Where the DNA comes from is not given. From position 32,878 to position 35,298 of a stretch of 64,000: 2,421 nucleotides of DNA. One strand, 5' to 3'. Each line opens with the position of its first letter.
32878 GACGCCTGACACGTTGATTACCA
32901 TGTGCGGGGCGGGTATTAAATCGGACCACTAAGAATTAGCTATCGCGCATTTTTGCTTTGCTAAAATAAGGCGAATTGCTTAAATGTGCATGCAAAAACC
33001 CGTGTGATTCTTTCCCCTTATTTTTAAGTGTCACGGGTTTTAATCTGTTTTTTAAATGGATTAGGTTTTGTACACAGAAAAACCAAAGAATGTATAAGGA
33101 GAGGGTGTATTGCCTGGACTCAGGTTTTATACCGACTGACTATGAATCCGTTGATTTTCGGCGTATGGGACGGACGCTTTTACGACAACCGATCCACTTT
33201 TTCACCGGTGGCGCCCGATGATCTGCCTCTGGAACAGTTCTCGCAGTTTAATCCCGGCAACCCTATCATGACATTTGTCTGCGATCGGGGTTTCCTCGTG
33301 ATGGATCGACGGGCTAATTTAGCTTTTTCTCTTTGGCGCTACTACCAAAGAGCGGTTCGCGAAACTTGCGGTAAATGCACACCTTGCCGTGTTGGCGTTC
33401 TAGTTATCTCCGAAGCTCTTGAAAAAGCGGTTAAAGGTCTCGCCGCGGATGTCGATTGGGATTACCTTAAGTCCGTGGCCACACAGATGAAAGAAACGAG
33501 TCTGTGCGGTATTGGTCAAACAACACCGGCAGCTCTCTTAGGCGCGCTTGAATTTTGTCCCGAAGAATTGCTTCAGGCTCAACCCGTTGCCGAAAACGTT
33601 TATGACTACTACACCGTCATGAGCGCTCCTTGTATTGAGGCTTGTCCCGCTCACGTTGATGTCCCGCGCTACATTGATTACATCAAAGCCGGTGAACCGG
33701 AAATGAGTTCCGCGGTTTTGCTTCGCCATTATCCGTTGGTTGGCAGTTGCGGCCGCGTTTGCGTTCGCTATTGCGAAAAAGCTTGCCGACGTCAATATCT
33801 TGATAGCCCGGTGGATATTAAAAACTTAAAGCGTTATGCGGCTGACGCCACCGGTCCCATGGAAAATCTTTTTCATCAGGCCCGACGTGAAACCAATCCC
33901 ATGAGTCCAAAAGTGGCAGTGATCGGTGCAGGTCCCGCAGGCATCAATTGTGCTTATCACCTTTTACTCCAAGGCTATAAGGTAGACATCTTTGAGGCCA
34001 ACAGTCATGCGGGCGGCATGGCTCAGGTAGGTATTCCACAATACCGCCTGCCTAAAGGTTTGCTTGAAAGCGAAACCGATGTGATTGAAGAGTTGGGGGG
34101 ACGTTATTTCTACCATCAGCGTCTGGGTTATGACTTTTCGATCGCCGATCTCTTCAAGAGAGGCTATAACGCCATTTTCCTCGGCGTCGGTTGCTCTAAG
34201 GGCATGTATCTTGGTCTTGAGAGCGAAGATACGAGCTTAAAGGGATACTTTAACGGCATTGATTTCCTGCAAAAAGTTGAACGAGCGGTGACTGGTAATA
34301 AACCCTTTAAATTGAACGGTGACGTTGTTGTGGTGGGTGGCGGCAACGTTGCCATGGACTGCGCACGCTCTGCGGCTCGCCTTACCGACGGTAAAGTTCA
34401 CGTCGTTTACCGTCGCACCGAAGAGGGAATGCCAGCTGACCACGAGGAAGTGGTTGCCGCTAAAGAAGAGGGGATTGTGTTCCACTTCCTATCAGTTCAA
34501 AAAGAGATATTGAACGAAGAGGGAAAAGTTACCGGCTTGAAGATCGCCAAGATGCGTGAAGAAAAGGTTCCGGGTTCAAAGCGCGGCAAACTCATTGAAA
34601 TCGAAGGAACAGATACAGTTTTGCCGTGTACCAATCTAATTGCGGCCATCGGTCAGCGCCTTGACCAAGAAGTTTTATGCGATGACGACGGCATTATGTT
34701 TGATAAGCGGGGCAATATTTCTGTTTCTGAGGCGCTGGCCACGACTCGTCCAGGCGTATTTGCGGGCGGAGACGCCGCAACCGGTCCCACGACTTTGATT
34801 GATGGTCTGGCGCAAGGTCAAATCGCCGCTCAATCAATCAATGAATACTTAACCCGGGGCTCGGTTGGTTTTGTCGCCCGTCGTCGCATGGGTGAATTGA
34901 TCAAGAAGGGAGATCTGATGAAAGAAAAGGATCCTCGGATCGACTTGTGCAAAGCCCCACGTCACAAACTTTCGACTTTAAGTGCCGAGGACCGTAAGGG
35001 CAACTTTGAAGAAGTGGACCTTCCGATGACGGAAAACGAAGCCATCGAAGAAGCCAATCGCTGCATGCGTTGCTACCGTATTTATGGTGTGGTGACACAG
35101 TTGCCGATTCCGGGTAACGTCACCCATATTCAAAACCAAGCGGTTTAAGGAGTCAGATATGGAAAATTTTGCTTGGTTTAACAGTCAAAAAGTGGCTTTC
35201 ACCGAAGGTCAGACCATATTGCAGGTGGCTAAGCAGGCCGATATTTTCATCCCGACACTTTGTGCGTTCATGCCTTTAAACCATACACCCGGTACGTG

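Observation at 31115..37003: Possible five-gene unit: YheO-type regulator, ThrC-like PLP enzyme, GltD-like oxidoreductase with NuoF fragment, [FeFe]-hydrogenase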

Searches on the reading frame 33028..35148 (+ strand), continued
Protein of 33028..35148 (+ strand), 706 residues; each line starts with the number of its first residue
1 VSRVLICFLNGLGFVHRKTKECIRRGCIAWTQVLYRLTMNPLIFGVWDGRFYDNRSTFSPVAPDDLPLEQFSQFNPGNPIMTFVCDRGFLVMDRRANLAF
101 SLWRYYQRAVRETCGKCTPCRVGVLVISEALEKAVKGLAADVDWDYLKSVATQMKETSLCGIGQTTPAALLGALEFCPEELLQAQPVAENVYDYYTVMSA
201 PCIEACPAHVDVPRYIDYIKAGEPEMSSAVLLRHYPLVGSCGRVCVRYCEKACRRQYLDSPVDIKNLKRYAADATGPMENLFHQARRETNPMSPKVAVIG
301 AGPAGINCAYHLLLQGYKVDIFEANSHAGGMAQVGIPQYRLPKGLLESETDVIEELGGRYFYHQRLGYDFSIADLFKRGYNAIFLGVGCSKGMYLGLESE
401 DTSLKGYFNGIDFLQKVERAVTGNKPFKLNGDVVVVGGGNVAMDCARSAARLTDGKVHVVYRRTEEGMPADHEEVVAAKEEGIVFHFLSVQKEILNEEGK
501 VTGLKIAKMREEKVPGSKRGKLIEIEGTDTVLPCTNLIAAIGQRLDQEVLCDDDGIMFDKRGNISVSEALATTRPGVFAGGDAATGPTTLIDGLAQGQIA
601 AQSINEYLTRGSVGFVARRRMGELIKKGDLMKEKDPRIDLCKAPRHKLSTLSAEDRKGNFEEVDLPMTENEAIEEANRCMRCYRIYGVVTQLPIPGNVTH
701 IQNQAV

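Call 76: find_encoding_contigs(protein=P0189, flank=9000, max_places=2)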
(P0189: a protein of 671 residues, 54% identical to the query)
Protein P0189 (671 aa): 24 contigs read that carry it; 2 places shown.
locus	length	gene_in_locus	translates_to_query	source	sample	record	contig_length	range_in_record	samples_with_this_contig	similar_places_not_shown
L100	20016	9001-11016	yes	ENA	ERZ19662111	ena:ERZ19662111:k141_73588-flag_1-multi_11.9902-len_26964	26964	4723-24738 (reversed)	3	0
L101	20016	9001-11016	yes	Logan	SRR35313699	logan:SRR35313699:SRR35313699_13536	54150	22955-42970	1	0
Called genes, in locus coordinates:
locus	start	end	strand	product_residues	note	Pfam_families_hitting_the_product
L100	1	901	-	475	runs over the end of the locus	PF00245:Alk_phosphatase, PF01676:Metalloenzyme (faint), PF00245:Alk_phosphatase (weak)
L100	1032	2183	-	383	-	-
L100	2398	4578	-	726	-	PF00501:AMP-binding, PF22818:ApeI-like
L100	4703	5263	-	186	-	-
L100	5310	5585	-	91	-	PF00550:PP-binding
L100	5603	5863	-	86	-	PF00550:PP-binding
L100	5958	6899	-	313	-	PF01553:Acyltransferase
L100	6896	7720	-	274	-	PF13723:Ketoacyl-synt_2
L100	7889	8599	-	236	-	PF08348:PAS_6, PF13309:HTH_22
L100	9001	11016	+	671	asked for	PF10589:NADH_4Fe-4S, PF14691:Fer4_20, PF01946:Thi4 (faint), PF00070:Pyr_redox (faint), PF00890:FAD_binding_2 (faint), PF01266:DAO, PF07992:Pyr_redox_2, PF13450:NAD_binding_8, +3 more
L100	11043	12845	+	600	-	PF13510:Fer2_4, PF13237:Fer4_10 (faint), PF10588:NADH-G_4Fe-4S_3, PF12838:Fer4_7 (weak), PF14697:Fer4_21 (weak), PF00037:Fer4 (weak), PF02906:Fe_hyd_lg_C, PF02256:Fe_hyd_SSU, +1 more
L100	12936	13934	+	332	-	PF00056:Ldh_1_N, PF02866:Ldh_1_C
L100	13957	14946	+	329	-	PF00126:HTH_1, PF03466:LysR_substrate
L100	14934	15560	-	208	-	PF05683:Fumerase_C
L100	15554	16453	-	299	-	PF05681:Fumerase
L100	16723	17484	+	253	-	PF12158:DUF3592 (weak)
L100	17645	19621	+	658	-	PF04205:FMN_bind, PF00890:FAD_binding_2, PF01266:DAO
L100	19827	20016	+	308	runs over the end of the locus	PF00126:HTH_1, PF03466:LysR_substrate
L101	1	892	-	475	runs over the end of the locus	PF00245:Alk_phosphatase, PF01676:Metalloenzyme (faint), PF00245:Alk_phosphatase (weak)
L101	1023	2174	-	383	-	-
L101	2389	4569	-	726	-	PF00501:AMP-binding, PF22818:ApeI-like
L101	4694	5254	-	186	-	-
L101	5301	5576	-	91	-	PF00550:PP-binding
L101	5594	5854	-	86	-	PF00550:PP-binding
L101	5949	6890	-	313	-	PF01553:Acyltransferase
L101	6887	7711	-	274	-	PF13723:Ketoacyl-synt_2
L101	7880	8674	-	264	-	PF08348:PAS_6, PF13309:HTH_22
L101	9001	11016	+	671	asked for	PF10589:NADH_4Fe-4S, PF14691:Fer4_20, PF01946:Thi4 (faint), PF00070:Pyr_redox (faint), PF00890:FAD_binding_2 (faint), PF01266:DAO, PF07992:Pyr_redox_2, PF13450:NAD_binding_8, +3 more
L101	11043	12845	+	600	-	PF13510:Fer2_4, PF13237:Fer4_10 (faint), PF10588:NADH-G_4Fe-4S_3, PF12838:Fer4_7 (weak), PF14697:Fer4_21 (weak), PF00037:Fer4 (weak), PF02906:Fe_hyd_lg_C, PF02256:Fe_hyd_SSU, +1 more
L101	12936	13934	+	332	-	PF00056:Ldh_1_N, PF02866:Ldh_1_C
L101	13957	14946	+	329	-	PF00126:HTH_1, PF03466:LysR_substrate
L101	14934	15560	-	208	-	PF05683:Fumerase_C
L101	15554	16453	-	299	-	PF05681:Fumerase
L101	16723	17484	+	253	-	PF12158:DUF3592 (weak)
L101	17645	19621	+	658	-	PF04205:FMN_bind, PF00890:FAD_binding_2, PF01266:DAO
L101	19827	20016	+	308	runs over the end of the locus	PF00126:HTH_1, PF03466:LysR_substrate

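Call 81: search_solved_structures(query=L098:14087-15253:+, max_evalue=0.00001)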
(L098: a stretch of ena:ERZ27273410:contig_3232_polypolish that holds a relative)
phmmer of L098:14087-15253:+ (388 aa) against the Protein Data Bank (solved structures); distinct sequences matched with E-value up to 0.00001: 9.
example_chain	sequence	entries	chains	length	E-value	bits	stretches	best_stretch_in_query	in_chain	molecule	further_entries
3wqc_A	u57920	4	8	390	3.5e-101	342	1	17-388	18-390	D-threo-3-hydroxyaspartate dehydratase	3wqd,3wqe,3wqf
3wqg_A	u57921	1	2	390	6.9e-100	337.8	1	17-388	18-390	D-threo-3-hydroxyaspartate dehydratase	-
4pb3_A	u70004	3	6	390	9.5e-100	337.3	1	17-388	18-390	D-threo-3-hydroxyaspartate dehydratase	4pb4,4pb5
3llx_A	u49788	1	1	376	5.1e-97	328.3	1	18-388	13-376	Predicted amino acid aldolase or racemase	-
3anu_A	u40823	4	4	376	2.2e-54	188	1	17-388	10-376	D-serine dehydratase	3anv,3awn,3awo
6qkb_A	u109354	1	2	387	6.2e-21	77.9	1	12-366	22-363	D-3-hydroxyaspartate aldolase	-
7yqa_A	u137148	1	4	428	8.8e-20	74.1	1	7-369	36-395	D-threonine aldolase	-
4v15_A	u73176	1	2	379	4.1e-19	71.9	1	16-380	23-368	D-THREONINE ALDOLASE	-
7dib_A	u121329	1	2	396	1.3e-18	70.3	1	15-296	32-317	D-threonine aldolase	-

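Call 82: search_protein_families(library=ncbifam, proteins=[L098:14087-15253:+, L098:12980-13969:+, L098:7499-7882:-, L098:15433-16341:+, L100:17645-19621:+], max_evalue=1e-10)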
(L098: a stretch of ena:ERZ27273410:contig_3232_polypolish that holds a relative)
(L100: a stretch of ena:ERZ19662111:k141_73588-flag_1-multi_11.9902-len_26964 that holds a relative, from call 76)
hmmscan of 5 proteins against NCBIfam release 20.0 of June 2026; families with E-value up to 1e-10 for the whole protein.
L098:14087-15253:+ (388 aa): 1 family
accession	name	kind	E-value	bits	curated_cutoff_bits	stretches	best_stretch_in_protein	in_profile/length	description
NF045642.2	HdxyAspAldBhcC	equivalog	1.9e-31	109.5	690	1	2-366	14-363/387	3-hydroxy-D-aspartate aldolase BhcC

L098:12980-13969:+ (329 aa): 11 families
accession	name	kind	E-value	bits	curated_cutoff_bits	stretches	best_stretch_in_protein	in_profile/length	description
NF003916.0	PRK05442.1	equivalog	9.1e-154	511.3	271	1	1-326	2-326/328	malate dehydrogenase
TIGR01759.1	MalateDH-SF1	subfamily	5.3e-133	443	345.65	1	3-322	2-326/327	malate dehydrogenase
TIGR01758.1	MDH_euk_cyt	equivalog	3.6e-107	358.6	470.4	1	6-321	1-320/324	malate dehydrogenase, NAD-dependent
TIGR01757.1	Malate-DH_plant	equivalog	2.7e-103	345.6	598.3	1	2-326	42-367/387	malate dehydrogenase, NADP-dependent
TIGR01756.1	LDH_protist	equivalog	5.3e-81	272.1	486.25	1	22-320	3-305/313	lactate dehydrogenase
NF004863.0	PRK06223.1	subfamily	2.2e-29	102.6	283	1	6-324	5-308/313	malate dehydrogenase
TIGR01763.1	MalateDH_bact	equivalog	5.6e-20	71.7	351.85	1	82-316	69-298/305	malate dehydrogenase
NF000824.0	PRK00066.1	subfamily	4.5e-15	55.8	339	1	53-320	45-311/316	L-lactate dehydrogenase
TIGR01771.1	L-LDH-NAD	equivalog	5.9e-14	52.1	303.55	1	51-317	33-298/299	L-lactate dehydrogenase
TIGR01772.1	MDH_euk_gproteo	equivalog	7.7e-13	48.4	273.05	1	54-248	38-231/313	malate dehydrogenase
NF041314.1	Malate_DH_Halo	equivalog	1.3e-11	44.2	550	1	6-318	3-298/304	malate dehydrogenase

L098:7499-7882:- (127 aa): 3 families
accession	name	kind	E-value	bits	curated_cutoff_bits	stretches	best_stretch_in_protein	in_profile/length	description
TIGR00004.1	TIGR00004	subfamily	3.7e-24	85.3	106.25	1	14-123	14-124/125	Rid family detoxifying hydrolase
TIGR03610.1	RutC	equivalog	1.4e-16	60.7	169.1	1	14-123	16-125/127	pyrimidine utilization protein C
NF008490.0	PRK11401.1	equivalog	1.9e-11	44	222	1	14-122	15-125/129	enamine/imine deaminase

L098:15433-16341:+ (302 aa): 3 families
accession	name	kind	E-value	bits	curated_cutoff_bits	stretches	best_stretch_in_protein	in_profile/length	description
NF011959.0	PRK15430.1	equivalog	6.3e-66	222.6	540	1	2-287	6-291/296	EamA family transporter RarD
TIGR00688.1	rarD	equivalog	2.9e-58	197.4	130.15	1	5-255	3-254/256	EamA family transporter RarD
TIGR00950.1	2A78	equivalog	7.4e-12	45.2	230.2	1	45-277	26-264/264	carboxylate/amino acid/amine transporter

L100:17645-19621:+ (658 aa): 20 families
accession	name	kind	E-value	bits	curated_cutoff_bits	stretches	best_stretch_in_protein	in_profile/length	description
NF053717.1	VnlPnlRedVprA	equivalog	2.6e-59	201.3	600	1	160-645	8-468/481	vinyl phenol reductase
NF004789.0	PRK06134.1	subfamily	1.7e-42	145.8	747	1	301-657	215-569/581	FAD-dependent oxidoreductase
NF009478.0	PRK12844.1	equivalog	2.8e-39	134.9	789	1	306-656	216-549/559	3-ketosteroid-delta-1-dehydrogenase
TIGR01813.1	flavo_cyto_c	subfamily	6e-39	134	285.45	1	305-626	135-420/444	flavocytochrome c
NF009476.0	PRK12839.1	equivalog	3.1e-38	131.3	940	1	304-658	215-567/572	FAD-dependent oxidoreductase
NF009473.0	PRK12835.1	subfamily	1.3e-37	129.6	837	1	320-657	233-568/585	FAD-binding protein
NF009477.0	PRK12843.1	equivalog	8.1e-37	126.9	758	1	290-654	208-567/578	FAD-dependent oxidoreductase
NF005064.0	PRK06481.1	equivalog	9.9e-36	123.5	542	2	519-646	366-490/506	flavocytochrome c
NF005882.1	PRK07843.1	equivalog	2e-35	122.2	788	1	313-652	215-544/547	3-oxosteroid 1-dehydrogenase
NF005510.0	PRK07121.1-3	subfamily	5.2e-35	121.1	481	2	156-481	20-341/492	FAD-binding protein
NF005511.0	PRK07121.1-4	equivalog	6.9e-33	113.9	466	2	341-632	258-519/553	FAD-binding protein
NF053677.1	Desat2ChcC2Cyan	equivalog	3.4e-32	111.5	900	1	295-657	195-553/558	4-oxocyclohex-2-ene-1-carboxylate 5-dehydrogenase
NF053676.1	4oxCHCAChcC1Cy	equivalog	2.9e-30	105.2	1000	1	527-656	384-527/528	4-oxocyclohexanecarboxylate 2-dehydrogenase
NF009479.0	PRK12845.1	equivalog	1.6e-28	99.4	793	1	296-656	217-564/566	3-ketosteroid-delta-1-dehydrogenase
NF006130.0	PRK08274.1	equivalog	9.9e-27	93.9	369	2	158-482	5-310/467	FAD-dependent tricarballylate dehydrogenase TcuA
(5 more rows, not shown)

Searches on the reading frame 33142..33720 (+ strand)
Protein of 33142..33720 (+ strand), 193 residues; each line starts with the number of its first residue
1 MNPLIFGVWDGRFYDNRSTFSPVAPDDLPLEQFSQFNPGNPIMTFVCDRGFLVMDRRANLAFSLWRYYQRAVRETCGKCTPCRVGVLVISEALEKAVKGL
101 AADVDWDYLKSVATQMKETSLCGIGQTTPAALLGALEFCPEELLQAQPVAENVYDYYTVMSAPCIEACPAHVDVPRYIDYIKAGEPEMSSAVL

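Call 71: search_protein_representatives(protein=window:33142-33720:+)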
Query: 193 residues. Proteins with E-value up to 0.001 (for the whole library): 1486; up to 1e-10: 186; up to 1e-30: 21. The best 150 are listed.
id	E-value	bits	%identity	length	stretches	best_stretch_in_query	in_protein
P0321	4.7e-72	258.2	63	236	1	6-193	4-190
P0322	2.1e-59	217.0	54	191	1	1-185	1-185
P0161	1.8e-57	210.6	53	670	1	2-193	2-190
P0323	1.1e-48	182.0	49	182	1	3-185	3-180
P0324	1.4e-45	171.8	44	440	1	4-191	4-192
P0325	6.5e-44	166.4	46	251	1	4-185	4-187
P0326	3.9e-43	163.9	42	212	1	3-192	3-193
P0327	6.5e-43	163.1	75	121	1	3-98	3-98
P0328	7.7e-43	162.9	41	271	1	1-192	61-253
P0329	1.1e-42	162.3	44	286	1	1-187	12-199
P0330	1.8e-42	161.7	43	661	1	5-193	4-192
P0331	5.4e-41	156.9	43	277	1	3-191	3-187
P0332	5.3e-39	150.4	44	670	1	1-190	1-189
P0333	1.3e-36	142.6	48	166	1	3-167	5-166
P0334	3.2e-35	138.0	41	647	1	3-190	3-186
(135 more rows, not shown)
